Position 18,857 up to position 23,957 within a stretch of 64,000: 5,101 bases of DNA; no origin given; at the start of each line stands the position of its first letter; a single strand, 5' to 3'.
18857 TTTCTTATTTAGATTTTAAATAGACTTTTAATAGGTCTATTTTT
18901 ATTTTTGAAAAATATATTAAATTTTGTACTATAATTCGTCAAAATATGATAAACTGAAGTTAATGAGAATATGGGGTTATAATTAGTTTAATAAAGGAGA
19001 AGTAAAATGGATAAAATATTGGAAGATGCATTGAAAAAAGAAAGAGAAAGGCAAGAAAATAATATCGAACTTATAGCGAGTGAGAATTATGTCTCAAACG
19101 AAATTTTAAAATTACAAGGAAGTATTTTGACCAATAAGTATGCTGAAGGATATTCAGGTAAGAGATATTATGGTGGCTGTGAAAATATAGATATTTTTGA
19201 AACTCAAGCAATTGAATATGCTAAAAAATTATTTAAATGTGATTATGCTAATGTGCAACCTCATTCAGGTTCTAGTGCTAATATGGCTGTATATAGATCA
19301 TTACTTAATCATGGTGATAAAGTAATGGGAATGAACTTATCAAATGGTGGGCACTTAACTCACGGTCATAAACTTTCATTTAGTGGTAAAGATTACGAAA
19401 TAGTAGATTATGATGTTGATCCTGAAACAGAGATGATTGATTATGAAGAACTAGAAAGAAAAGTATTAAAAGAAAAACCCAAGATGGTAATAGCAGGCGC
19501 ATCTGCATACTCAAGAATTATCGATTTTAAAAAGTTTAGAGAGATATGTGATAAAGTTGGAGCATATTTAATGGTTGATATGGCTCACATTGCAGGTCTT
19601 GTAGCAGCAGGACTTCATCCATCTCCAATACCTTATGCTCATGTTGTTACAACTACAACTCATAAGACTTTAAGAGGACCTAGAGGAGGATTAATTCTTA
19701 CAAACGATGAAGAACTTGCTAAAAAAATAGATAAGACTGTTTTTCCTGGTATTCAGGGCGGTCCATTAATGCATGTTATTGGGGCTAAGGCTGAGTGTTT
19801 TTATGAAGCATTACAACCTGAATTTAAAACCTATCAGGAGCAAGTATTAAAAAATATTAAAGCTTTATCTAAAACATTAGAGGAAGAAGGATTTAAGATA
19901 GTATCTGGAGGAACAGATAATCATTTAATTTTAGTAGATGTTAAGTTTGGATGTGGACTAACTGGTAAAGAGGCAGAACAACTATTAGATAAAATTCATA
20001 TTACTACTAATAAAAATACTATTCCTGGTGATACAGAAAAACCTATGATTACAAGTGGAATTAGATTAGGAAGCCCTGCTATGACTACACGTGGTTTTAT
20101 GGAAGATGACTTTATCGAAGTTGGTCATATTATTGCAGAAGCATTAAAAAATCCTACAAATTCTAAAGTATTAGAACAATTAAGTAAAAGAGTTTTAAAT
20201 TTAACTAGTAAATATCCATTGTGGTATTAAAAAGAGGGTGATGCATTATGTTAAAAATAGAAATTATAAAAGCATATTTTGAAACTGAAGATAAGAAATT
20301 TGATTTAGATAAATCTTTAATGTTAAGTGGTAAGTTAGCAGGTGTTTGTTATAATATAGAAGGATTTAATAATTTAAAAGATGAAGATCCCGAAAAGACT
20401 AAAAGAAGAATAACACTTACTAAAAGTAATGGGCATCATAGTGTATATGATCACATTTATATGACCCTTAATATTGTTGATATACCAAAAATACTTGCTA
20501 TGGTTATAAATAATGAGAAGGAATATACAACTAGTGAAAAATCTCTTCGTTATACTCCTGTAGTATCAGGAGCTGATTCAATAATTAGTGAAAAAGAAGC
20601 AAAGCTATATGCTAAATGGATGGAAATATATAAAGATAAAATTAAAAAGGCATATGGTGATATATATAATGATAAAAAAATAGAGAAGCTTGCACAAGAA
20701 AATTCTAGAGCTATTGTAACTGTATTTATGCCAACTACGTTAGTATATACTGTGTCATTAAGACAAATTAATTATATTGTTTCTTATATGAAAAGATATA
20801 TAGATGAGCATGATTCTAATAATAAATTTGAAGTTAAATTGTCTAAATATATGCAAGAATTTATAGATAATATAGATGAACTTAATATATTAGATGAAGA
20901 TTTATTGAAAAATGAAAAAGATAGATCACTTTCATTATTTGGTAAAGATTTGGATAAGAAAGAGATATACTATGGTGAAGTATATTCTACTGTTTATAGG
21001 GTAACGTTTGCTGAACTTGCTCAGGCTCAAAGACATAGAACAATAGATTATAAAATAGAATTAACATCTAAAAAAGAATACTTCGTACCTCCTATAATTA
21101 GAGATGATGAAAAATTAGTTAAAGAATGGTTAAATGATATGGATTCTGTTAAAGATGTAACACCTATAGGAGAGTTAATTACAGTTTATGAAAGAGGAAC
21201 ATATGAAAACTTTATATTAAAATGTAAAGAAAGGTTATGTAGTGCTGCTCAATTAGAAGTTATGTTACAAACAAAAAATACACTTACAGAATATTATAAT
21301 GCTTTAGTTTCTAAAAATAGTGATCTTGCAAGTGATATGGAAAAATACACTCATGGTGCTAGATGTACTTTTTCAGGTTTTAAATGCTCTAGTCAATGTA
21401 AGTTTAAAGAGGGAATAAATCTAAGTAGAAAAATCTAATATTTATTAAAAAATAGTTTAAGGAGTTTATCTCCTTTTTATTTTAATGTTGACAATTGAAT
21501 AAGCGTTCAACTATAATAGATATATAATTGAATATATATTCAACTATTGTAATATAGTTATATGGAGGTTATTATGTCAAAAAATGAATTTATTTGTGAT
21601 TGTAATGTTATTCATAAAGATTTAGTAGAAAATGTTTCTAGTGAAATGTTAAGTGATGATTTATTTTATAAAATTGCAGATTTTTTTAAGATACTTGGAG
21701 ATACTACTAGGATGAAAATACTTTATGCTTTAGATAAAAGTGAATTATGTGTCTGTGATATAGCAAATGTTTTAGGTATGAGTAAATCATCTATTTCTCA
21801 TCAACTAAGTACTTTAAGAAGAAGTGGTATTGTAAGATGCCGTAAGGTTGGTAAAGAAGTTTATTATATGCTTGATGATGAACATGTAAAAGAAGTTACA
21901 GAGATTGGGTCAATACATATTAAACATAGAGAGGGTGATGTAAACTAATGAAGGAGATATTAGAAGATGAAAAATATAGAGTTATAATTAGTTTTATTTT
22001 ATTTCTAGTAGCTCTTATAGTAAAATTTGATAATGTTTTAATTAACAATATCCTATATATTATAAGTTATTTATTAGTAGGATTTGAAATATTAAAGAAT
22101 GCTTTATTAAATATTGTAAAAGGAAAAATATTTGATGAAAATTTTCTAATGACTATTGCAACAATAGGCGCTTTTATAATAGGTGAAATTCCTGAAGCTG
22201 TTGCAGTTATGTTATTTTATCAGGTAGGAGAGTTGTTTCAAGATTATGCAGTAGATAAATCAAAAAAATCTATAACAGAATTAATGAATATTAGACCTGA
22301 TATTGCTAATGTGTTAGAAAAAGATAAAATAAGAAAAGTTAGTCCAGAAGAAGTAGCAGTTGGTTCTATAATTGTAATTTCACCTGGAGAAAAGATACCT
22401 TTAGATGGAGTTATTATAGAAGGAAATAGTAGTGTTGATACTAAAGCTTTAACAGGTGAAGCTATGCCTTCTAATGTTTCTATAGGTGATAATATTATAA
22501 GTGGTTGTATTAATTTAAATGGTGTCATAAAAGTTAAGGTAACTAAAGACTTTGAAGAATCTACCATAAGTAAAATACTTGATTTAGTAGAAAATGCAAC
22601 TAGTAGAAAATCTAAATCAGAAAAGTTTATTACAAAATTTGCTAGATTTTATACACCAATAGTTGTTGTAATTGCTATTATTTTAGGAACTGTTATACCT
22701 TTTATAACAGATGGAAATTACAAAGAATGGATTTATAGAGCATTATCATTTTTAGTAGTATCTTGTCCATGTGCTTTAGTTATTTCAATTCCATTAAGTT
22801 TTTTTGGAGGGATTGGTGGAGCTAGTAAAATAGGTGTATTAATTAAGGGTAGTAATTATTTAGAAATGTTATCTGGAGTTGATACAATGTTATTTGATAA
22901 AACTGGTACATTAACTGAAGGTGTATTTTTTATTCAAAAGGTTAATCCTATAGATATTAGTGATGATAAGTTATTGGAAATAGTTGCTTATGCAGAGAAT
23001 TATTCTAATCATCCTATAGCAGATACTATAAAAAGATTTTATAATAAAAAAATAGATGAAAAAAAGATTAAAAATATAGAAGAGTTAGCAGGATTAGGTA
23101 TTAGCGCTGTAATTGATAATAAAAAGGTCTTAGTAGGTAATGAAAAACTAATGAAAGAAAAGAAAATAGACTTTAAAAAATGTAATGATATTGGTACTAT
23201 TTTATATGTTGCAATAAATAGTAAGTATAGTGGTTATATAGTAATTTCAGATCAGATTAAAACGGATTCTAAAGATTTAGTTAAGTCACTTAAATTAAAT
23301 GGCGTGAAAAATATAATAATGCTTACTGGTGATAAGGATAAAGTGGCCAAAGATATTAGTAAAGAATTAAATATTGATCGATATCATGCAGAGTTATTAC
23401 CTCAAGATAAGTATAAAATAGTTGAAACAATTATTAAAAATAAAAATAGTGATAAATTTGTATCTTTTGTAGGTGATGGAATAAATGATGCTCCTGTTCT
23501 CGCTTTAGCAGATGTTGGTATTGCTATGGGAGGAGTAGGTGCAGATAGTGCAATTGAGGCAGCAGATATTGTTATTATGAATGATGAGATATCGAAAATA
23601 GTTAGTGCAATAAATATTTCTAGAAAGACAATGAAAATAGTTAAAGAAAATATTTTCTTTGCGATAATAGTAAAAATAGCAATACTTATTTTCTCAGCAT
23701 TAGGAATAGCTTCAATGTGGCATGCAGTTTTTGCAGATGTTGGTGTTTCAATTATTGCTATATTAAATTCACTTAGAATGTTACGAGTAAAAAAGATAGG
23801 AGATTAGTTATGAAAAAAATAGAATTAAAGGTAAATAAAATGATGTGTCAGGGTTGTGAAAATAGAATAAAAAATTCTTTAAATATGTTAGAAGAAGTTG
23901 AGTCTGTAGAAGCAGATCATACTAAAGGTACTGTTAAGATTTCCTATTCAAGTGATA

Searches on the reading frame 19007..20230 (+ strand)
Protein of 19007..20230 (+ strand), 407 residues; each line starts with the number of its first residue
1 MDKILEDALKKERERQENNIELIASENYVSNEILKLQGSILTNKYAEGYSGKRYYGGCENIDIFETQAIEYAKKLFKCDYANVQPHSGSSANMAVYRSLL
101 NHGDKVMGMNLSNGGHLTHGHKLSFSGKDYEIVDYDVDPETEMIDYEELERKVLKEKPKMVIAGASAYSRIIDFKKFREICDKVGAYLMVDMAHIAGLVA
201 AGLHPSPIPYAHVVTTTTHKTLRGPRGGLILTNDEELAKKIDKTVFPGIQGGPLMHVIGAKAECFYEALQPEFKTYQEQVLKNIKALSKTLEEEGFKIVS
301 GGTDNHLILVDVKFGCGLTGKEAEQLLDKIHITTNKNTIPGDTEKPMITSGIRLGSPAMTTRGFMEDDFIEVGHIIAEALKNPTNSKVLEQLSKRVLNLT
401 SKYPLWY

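Call 93: search_protein_families(library=pfam, proteins=[window:19007-20230:+], max_evalue=0.00001)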
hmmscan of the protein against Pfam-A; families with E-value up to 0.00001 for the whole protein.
window:19007-20230:+ (407 aa): 3 families
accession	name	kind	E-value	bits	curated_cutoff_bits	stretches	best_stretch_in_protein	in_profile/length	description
PF00464.25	SHMT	-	2.7e-170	566.7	27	1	2-376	5-399/399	Serine hydroxymethyltransferase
PF01041.23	DegT_DnrJ_EryC1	-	8.8e-11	42.1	19.8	1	129-250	85-204/360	DegT/DnrJ/EryC1/StrS aminotransferase family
PF00155.27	Aminotran_1_2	-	1.2e-09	38.3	19.7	1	54-301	37-300/361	Aminotransferase class I and II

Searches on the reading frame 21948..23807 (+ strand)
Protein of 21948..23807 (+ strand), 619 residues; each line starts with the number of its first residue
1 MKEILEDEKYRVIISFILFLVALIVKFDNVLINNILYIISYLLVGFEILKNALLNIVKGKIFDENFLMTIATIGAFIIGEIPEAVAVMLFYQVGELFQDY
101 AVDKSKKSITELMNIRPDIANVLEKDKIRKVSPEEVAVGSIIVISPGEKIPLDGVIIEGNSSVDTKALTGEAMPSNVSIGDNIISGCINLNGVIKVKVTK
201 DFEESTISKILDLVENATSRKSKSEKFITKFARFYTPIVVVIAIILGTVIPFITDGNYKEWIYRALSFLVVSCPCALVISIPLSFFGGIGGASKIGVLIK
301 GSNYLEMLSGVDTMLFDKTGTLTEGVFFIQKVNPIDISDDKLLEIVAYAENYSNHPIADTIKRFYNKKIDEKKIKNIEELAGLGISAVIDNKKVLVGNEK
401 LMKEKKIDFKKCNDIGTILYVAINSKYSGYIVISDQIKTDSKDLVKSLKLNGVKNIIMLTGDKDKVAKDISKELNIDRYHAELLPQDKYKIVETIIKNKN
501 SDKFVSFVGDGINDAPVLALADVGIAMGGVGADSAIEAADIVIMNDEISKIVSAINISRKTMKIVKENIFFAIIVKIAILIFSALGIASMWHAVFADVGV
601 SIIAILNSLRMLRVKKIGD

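Call 93: search_protein_families(library=pfam, proteins=[window:21948-23807:+], max_evalue=0.00001)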
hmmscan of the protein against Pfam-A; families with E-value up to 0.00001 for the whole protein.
window:21948-23807:+ (619 aa): 2 families
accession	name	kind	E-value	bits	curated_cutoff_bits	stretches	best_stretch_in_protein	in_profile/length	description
PF00122.25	E1-E2_ATPase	-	6.5e-51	172.9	28.1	1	116-293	3-179/181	E1-E2 ATPase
PF00702.32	Hydrolase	-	3.5e-23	83.4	26.4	1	311-522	1-191/191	haloacid dehalogenase-like hydrolase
